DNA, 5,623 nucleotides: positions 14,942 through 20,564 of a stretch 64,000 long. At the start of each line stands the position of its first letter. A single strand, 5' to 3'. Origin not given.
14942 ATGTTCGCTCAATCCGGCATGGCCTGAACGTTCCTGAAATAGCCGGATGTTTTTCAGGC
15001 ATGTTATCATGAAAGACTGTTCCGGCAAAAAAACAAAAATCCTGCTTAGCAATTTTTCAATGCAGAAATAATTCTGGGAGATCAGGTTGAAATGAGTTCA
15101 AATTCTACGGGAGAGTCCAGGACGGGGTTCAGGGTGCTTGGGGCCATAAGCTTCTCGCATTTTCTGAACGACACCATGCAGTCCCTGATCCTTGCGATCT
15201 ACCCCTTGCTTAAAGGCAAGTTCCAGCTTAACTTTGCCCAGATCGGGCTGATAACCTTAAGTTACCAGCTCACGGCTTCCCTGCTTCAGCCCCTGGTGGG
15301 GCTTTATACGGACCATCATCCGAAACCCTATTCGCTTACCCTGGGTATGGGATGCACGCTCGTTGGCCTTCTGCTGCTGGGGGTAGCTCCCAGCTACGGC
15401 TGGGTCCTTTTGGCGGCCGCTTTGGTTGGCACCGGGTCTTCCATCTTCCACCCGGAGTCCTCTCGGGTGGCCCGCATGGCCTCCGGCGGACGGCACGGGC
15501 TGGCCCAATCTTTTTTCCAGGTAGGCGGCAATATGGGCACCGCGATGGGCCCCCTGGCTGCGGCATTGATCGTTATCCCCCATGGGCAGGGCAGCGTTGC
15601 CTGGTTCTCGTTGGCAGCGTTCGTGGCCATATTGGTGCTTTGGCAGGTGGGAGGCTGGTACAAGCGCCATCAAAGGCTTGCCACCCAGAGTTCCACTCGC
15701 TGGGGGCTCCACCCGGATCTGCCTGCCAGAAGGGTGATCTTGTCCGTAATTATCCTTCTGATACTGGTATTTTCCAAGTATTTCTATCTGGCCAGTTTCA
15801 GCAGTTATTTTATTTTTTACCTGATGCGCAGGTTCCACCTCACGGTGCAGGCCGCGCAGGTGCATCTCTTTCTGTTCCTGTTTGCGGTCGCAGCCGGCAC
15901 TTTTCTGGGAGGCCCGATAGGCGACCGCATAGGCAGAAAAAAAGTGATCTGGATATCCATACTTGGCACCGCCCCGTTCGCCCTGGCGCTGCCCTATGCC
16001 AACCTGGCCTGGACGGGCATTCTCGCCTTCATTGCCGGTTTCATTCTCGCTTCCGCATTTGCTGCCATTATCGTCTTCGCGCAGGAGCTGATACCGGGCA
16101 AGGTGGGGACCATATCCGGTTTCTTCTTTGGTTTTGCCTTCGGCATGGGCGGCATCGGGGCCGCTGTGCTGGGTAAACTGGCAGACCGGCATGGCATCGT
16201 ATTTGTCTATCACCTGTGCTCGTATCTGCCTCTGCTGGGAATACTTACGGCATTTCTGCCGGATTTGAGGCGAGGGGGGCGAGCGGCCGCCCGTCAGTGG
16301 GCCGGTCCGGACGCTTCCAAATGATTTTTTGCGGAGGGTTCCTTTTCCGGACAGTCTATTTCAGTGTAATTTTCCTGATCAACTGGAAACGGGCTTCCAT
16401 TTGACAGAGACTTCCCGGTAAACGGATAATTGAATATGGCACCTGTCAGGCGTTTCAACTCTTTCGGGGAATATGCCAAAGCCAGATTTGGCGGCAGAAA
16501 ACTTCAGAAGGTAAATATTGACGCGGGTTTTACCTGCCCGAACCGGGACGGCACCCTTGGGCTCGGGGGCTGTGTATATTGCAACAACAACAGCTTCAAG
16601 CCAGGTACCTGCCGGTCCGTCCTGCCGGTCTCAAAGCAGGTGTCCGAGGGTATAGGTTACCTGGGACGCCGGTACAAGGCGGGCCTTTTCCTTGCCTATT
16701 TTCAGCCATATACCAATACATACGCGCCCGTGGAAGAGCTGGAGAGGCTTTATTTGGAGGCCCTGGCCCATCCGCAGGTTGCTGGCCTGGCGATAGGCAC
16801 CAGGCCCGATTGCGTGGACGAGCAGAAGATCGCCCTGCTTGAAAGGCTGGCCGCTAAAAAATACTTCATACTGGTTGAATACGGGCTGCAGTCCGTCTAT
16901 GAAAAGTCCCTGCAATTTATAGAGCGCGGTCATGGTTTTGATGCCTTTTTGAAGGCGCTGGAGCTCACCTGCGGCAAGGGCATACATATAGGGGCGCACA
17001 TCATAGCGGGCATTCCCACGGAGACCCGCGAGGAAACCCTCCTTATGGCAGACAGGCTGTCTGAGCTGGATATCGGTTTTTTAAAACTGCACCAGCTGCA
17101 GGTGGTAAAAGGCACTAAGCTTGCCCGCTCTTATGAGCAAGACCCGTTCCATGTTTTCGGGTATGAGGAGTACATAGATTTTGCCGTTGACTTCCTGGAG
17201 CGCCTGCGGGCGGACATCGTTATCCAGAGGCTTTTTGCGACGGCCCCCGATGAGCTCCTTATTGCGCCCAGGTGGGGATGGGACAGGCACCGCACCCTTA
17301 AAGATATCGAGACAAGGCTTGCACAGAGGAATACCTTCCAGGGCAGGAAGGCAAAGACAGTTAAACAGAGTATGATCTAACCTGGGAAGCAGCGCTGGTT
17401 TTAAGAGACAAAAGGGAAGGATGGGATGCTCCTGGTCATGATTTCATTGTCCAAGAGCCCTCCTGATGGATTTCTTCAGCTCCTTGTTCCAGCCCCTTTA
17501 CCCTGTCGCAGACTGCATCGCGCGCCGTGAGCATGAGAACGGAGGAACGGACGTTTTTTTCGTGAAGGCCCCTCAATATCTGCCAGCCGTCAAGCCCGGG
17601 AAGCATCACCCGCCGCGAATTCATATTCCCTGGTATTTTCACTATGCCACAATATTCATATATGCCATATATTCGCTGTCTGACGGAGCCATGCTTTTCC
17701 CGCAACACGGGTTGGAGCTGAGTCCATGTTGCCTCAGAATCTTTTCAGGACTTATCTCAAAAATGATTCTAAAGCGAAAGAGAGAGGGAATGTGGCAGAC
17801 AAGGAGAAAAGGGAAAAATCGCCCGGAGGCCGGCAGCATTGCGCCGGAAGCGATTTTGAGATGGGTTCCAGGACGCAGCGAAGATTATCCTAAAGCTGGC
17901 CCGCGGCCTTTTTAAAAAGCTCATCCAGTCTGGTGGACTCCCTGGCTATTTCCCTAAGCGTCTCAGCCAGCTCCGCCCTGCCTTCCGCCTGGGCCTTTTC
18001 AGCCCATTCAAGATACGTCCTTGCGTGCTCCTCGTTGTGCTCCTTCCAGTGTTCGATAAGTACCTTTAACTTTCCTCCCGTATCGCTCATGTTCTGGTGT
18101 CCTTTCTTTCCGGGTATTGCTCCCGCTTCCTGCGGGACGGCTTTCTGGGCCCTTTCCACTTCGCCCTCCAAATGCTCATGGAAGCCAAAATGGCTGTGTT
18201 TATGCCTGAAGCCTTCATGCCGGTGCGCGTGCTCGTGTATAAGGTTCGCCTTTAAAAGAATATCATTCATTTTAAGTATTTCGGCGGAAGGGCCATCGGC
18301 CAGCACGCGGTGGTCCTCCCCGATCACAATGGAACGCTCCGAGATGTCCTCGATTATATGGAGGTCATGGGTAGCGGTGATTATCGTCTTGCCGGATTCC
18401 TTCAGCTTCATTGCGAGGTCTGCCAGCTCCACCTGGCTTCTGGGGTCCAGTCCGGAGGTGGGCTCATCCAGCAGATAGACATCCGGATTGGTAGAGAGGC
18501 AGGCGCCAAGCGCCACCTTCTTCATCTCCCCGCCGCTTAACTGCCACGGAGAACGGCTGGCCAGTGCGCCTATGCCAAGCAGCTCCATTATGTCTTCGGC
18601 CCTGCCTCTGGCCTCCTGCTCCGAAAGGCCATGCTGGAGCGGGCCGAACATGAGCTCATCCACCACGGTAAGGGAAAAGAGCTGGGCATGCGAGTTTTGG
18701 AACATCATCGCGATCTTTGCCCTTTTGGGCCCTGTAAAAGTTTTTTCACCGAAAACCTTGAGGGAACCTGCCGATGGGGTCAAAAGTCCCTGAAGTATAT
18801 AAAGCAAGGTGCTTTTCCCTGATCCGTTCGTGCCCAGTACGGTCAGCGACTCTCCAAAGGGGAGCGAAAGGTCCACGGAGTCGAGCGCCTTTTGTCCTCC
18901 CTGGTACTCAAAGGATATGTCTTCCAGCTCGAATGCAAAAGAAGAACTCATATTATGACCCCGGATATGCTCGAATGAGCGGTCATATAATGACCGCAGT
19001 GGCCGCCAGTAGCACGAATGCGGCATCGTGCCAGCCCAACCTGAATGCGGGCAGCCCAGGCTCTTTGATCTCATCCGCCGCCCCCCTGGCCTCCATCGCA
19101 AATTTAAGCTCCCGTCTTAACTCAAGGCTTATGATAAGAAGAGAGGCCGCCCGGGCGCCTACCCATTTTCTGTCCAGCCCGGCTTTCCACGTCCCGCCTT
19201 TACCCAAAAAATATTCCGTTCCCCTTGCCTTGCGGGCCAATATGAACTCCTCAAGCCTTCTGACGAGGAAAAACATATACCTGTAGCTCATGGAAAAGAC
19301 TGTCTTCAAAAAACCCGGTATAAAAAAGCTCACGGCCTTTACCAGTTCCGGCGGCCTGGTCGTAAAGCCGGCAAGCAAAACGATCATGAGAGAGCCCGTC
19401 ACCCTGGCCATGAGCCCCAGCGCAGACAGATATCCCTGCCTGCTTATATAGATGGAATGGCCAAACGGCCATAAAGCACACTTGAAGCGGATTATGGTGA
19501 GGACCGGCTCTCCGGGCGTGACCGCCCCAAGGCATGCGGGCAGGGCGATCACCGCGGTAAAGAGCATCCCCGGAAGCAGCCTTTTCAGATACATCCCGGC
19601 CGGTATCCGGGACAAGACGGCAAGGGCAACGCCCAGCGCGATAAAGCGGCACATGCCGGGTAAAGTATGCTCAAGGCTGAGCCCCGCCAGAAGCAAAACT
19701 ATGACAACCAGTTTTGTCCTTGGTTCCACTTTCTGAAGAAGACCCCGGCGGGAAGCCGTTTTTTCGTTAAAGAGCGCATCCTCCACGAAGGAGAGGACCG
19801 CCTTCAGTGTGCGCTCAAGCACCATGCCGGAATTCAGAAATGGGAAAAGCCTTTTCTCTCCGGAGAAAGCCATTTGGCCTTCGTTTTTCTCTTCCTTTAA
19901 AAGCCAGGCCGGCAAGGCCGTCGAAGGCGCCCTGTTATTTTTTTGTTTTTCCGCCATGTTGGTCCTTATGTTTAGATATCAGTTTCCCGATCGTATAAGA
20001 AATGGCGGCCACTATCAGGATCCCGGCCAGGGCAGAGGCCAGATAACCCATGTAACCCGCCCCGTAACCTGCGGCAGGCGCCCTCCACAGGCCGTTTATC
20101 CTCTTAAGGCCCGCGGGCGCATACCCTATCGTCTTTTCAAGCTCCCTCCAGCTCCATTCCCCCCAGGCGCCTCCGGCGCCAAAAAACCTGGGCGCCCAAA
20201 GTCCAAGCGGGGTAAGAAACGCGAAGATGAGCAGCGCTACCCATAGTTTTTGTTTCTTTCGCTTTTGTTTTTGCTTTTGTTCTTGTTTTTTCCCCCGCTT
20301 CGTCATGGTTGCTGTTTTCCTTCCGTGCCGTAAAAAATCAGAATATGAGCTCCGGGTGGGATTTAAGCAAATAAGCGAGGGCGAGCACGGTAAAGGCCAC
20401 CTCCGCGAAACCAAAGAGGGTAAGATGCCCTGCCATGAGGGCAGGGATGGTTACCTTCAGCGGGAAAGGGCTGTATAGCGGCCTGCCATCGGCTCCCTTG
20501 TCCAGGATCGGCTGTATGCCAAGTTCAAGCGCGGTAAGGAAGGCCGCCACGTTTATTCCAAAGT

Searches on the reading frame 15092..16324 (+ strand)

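Call 46: search_protein_families(library=pfam, proteins=[window:15092-16324:+], max_evalue=5)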
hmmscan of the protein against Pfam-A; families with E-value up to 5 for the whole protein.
window:15092-16324:+ (410 aa): 2 families
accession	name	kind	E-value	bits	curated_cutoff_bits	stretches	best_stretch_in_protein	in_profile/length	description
PF07690.21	MFS_1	-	6.9e-37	127.6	33.4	2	20-255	2-241/347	Major Facilitator Superfamily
PF03137.26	OATP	-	0.0075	15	25.8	2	28-96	15-83/545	Organic Anion Transporter Polypeptide (OATP) family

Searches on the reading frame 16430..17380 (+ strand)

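Call 46: search_protein_families(library=pfam, proteins=[window:16430-17380:+], max_evalue=5)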
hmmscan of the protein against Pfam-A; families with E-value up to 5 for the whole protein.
window:16430-17380:+ (316 aa): 2 families
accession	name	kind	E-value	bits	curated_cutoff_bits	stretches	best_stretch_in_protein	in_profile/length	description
PF16199.10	Radical_SAM_C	-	5.1e-26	91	31.9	1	217-298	3-84/85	Radical_SAM C-terminal domain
PF04055.27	Radical_SAM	-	2.7e-12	47.6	29.5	1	47-208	10-164/166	Radical SAM superfamily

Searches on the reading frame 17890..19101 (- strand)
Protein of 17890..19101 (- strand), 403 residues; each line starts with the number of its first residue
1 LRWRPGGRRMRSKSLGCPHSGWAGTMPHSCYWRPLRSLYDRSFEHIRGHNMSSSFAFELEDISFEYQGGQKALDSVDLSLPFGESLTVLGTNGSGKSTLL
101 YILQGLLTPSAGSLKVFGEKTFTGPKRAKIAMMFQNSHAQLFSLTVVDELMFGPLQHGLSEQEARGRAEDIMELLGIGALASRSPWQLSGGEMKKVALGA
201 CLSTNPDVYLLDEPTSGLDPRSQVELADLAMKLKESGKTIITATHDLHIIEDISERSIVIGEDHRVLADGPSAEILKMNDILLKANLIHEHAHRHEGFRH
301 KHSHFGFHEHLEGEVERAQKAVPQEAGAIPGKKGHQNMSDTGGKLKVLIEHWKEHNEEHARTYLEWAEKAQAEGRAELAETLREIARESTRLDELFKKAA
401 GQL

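Call 4: search_protein_families(library=pfam, proteins=[window:17890-19101:-], max_evalue=0.01)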
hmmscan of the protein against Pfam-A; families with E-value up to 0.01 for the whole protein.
window:17890-19101:- (403 aa): 5 families
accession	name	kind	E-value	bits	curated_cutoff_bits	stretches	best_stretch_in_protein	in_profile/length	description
PF00005.33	ABC_tran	-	2.5e-27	96.6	25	1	73-216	1-137/137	ABC transporter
PF13304.12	AAA_21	-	3e-13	50.9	27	1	171-250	221-303/304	AAA domain, putative AbiEii toxin, Type IV TA system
PF02463.25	SMC_N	-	5.1e-07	29.8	40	1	77-251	17-203/220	RecF/RecN/SMC N terminal domain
PF13175.12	AAA_15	-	1.6e-06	28.4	32.1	1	79-110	18-50/374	AAA ATPase domain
PF13555.12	AAA_29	-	0.0003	20.9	27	1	85-111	24-50/61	P-loop containing region of AAA domain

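Call 5: search_protein_families(library=ncbifam, proteins=[window:17890-19101:-], max_evalue=0.01)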
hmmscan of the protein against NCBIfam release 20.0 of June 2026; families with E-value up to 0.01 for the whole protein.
window:17890-19101:- (403 aa): 191 families (the best 25 are shown)
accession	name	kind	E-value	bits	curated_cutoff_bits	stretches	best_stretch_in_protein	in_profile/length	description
TIGR04521.1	ECF_ATPase_2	equivalog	1.1e-55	188.6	330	1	58-287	2-244/279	energy-coupling factor transporter ATPase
TIGR04520.1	ECF_ATPase_1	equivalog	8.2e-48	163.1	315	1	58-287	2-235/269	energy-coupling factor transporter ATPase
NF010171.0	PRK13652.1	equivalog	8.3e-48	162.9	476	1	58-287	5-237/277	cobalt transporter ATP-binding subunit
NF010155.0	PRK13634.1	equivalog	2.6e-46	158.2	413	1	58-289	4-247/290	energy-coupling factor ABC transporter ATP-binding protein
NF010170.0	PRK13651.1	equivalog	4.2e-46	157.3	432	2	127-288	104-265/308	cobalt transporter ATP-binding subunit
TIGR01166.1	cbiO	subfamily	5.9e-46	156.3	211.8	1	66-249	1-189/190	cobalt ABC transporter, ATP-binding protein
NF010157.0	PRK13636.1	equivalog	6e-44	150.3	463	1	57-289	6-243/285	cobalt transporter ATP-binding subunit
TIGR01188.1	drrA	subfamily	4.3e-42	144.4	312.45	1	68-329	4-233/302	daunorubicin resistance ABC transporter, ATP-binding protein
NF010156.0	PRK13635.1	equivalog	5.6e-41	140.5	392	1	57-285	6-237/279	energy-coupling factor ABC transporter ATP-binding protein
NF010158.0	PRK13637.1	equivalog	3.1e-38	131.5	390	1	70-284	20-241/287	energy-coupling factor transporter ATPase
NF010166.0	PRK13646.1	equivalog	2.3e-37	128.8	458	1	58-271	4-230/286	energy-coupling factor transporter ATPase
TIGR03864.1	PQQ_ABC_ATP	hypoth_equivalog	2.8e-36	125.2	302.25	1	57-280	2-224/236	ABC transporter, ATP-binding subunit, PQQ-dependent alcohol dehydrogenase system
NF010068.0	PRK13548.1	equivalog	1.2e-35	122.9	261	1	57-280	6-235/261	heme ABC transporter ATP-binding protein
TIGR02673.1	FtsE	equivalog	2.7e-35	122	264.85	1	58-261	3-211/214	cell division ATP-binding protein FtsE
TIGR03873.1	F420-0_ABC_ATP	hypoth_equivalog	4.8e-35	121.1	372.4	1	61-279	6-228/256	putative F420-0 ABC transporter ATP-binding protein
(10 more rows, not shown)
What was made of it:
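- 17890..18951 (-): nikO: the only ECF-type ATPase in the window, with a His-rich linker and a C-terminal DUF8180 extension. PF00005 and ECF_ATPase models (calls 4, 5).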

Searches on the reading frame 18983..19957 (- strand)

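Call 4: search_protein_families(library=pfam, proteins=[window:18983-19957:-], max_evalue=0.01)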
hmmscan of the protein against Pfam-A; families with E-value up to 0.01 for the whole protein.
window:18983-19957:- (324 aa): 1 family
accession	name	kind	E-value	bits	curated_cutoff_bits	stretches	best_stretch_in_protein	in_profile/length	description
PF02361.21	CbiQ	-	2.2e-16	60.6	25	1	74-292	5-207/216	Cobalt transport protein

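Call 5: search_protein_families(library=ncbifam, proteins=[window:18983-19957:-], max_evalue=0.01)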
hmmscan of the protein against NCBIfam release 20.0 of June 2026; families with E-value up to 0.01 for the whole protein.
window:18983-19957:- (324 aa): 1 family
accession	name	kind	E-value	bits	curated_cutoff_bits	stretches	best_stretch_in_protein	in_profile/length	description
TIGR02454.1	ECF_T_CbiQ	equivalog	6.2e-29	101.2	111.8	1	77-291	1-200/200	cobalt ECF transporter T component CbiQ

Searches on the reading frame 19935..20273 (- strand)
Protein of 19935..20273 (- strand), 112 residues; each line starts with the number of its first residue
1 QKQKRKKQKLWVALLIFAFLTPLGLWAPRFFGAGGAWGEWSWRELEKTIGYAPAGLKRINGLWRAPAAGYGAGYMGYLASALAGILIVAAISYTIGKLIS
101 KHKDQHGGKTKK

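Call 46: search_protein_families(library=pfam, proteins=[window:19935-20273:-], max_evalue=5)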
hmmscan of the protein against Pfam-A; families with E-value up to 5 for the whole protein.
window:19935-20273:- (112 aa): 3 families
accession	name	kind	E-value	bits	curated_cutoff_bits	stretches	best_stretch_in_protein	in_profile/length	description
PF21222.2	Lamp2_2nd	-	0.015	15.5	27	1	81-97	8-24/32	Lysosome-associated membrane glycoprotein 2, transmembrane segment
PF13190.11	PDGLE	-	0.087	13.1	27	1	9-100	2-101/102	PDGLE domain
PF13571.11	DUF4133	-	0.56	11.1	25.2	1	69-96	13-40/91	Domain of unknown function (DUF4133)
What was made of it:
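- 19935..20306 (-): nikN-like (PDGLE-type) partner of NikM. Weak PDGLE hit, E 0.087 (call 46).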

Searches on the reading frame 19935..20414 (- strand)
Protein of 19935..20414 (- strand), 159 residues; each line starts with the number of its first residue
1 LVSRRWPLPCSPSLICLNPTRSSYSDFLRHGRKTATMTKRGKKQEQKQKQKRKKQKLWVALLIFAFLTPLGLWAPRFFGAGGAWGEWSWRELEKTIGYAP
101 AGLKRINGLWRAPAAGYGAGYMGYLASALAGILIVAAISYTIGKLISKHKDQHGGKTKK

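Call 4: search_protein_families(library=pfam, proteins=[window:19935-20414:-], max_evalue=0.01)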
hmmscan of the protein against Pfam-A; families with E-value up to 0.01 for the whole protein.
window:19935-20414:- (159 aa): 0 families

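Call 5: search_protein_families(library=ncbifam, proteins=[window:19935-20414:-], max_evalue=0.01)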
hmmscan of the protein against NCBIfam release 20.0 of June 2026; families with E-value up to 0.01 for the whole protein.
window:19935-20414:- (159 aa): 2 families
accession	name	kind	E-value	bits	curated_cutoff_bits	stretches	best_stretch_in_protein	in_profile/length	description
NF005598.0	PRK07331.1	equivalog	5.2e-15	55.7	401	1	43-149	217-322/323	cobalt transporter CbiM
NF045849.1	ICE_MMCAP2_0565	equivalog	0.0012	18.5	40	0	36-64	35-63/80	Mbov_0395 family pilin-like conjugal transfer protein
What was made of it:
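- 19935..20306 (-): Matches the C-terminal part of the fused Nik(MN) model NF005598 (call 5).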
